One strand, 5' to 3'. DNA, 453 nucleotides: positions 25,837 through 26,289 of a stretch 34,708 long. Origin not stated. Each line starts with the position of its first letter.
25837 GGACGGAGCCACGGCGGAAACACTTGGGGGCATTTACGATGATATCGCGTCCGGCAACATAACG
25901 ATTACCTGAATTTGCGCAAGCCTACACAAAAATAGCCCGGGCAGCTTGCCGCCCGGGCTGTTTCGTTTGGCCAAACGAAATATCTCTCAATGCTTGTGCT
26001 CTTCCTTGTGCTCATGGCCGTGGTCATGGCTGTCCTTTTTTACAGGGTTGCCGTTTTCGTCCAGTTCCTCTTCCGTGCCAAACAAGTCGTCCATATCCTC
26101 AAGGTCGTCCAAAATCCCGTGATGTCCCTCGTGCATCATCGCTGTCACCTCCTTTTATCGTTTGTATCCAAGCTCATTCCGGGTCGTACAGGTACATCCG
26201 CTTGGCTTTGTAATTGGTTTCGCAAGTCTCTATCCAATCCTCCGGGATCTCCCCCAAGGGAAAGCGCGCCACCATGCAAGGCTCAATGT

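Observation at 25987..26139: Unlisted 50-aa His-rich acidic peptide gene at the end of the metal-ATPase operon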

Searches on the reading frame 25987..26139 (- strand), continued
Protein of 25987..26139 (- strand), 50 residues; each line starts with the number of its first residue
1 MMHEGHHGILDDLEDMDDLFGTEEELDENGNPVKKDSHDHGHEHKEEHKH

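Call 84: search_protein_families(library=pfam, proteins=[window:25990-26136:-, P0123, L059:6164-6850:-, P0099], max_evalue=10)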
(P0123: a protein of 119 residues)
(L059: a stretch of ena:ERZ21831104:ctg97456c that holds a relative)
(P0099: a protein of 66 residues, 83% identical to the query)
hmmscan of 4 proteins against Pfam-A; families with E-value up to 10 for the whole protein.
seq(49 aa): 0 families

P0123 (119 aa): 1 family
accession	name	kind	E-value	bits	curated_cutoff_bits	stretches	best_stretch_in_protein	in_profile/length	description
PF19897.4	DUF6370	-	4.4e-23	81.6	25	1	42-114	3-74/75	Family of unknown function (DUF6370)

L059:6164-6850:- (228 aa): 0 families

P0099 (66 aa): 1 family
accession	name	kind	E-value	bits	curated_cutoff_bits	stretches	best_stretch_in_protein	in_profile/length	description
PF02535.28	Zip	-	8.4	5.9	35.1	1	22-54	129-162/323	ZIP Zinc transporter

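Call 85: search_solved_structures(query=A4, max_evalue=10, show_alignments=3)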
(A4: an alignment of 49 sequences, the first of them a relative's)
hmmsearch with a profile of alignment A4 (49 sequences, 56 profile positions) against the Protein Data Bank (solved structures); distinct sequences matched with E-value up to 10: 4.
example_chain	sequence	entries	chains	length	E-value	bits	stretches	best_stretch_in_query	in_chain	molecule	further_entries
2mvm_A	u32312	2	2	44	0.3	15.4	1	13-44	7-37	Elongation factor 1-delta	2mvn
1yrg_A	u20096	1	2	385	2.2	12.6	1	7-48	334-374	GTPASE-ACTIVATING PROTEIN RNA1_SCHPO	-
1k5d_C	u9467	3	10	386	2.3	12.6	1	7-48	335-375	Ran GTPase activating protein 1 | RAN GTPASE-ACTIVATING PROTEIN 1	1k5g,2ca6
6ejx_D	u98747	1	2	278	7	11.1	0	7-19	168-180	Platelet glycoprotein Ib alpha chain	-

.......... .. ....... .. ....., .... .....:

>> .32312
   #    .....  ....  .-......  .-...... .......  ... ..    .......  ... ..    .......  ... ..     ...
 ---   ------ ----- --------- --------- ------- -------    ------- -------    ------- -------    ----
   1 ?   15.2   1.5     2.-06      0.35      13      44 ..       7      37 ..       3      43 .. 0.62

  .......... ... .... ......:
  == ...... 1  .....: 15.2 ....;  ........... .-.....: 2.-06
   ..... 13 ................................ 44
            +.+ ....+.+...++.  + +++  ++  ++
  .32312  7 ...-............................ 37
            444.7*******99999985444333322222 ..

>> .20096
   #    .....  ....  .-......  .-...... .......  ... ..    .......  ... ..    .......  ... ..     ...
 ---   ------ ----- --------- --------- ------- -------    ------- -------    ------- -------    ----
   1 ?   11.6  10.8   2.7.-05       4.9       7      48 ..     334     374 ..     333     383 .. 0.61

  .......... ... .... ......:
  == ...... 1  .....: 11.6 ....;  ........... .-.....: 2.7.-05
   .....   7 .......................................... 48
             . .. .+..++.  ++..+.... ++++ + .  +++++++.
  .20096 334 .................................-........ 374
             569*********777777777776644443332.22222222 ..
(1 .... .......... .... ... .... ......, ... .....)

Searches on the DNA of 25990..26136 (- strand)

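Call 83: search_rna_families(sources=[L017, L021, L050, L053, L049, L046, L051, L016, L047, L048, L058, L022, L045, L015, L041, L059, L057], threshold=gathering)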
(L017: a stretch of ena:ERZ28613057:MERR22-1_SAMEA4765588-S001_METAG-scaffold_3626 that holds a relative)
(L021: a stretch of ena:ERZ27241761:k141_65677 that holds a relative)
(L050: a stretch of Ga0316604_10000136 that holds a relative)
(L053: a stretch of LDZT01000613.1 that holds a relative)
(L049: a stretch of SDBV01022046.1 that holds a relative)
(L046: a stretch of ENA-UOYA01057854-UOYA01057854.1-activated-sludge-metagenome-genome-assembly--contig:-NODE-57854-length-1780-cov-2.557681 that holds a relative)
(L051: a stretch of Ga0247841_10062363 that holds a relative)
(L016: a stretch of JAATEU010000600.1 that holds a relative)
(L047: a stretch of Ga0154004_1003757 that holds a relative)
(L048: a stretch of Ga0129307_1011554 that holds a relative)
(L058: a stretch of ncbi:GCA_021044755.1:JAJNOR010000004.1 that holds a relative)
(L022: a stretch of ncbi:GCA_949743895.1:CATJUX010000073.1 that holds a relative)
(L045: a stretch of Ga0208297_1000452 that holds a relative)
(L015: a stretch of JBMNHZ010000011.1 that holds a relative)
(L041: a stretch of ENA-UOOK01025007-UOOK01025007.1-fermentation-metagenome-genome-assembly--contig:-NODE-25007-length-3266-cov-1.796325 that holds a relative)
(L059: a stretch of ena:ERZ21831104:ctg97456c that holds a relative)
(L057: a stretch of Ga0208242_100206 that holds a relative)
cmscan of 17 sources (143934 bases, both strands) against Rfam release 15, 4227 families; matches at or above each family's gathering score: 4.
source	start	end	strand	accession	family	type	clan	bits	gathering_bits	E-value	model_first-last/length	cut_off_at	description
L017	2323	2469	+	RF01699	Clostridiales-1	Gene; sRNA;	-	74.4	48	3.4e-14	1-166/166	no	Clostridiales-1 RNA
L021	47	120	+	RF00005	tRNA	Gene; tRNA;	CL00001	67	29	4.7e-12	1-71/71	no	tRNA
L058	5685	5758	+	RF00005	tRNA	Gene; tRNA;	CL00001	65.9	29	9.2e-12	1-71/71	no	tRNA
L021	136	221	+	RF00005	tRNA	Gene; tRNA;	CL00001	51.4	29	9.3e-08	1-71/71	no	tRNA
